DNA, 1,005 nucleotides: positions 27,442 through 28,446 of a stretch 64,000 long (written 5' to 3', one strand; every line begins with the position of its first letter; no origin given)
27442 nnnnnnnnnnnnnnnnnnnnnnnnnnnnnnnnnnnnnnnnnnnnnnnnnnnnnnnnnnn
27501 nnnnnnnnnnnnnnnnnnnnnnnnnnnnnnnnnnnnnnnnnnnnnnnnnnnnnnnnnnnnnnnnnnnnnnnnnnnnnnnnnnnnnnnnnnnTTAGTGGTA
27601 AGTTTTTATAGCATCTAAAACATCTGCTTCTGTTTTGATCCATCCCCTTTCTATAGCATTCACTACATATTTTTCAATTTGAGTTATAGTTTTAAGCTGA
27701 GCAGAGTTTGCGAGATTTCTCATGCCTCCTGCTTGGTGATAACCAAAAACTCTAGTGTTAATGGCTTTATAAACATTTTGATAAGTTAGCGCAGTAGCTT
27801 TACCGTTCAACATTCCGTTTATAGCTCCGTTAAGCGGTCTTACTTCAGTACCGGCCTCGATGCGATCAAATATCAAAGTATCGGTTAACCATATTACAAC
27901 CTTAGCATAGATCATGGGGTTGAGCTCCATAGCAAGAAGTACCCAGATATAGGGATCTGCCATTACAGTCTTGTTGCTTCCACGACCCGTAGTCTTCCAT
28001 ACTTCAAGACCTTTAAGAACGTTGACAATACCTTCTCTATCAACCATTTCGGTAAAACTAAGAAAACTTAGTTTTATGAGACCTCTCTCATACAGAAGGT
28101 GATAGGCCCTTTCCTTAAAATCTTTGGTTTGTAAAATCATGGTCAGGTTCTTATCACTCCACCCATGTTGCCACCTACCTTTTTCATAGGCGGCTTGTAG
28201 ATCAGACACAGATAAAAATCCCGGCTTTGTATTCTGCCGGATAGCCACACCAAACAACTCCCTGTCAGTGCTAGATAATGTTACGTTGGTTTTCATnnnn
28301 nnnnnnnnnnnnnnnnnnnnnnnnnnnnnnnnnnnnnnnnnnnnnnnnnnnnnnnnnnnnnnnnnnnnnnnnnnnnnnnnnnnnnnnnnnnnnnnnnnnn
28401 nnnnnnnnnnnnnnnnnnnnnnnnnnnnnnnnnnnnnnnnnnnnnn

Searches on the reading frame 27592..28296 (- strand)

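Call 7: search_protein_families(library=pfam, proteins=[window:27592-28296:-], max_evalue=0.1)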
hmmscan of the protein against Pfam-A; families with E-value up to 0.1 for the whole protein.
window:27592-28296:- (234 aa): 0 families

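Call 18: search_protein_families(library=phrogs, proteins=[window:27592-28296:-], max_evalue=0.01)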
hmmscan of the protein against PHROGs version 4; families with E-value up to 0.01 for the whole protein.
window:27592-28296:- (234 aa): 2 families
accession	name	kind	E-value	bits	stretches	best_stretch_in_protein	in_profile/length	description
phrog_6095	-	lysis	1.6e-10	42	2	12-63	5-56/217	amidase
phrog_2657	-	transcription regulation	0.0013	19.1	1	144-220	121-211/243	transcriptional regulator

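Call 74: search_protein_families(library=ncbifam, proteins=[window:27592-28296:-], max_evalue=0.1)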
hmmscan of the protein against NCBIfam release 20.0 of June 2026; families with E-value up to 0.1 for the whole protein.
window:27592-28296:- (234 aa): 0 families
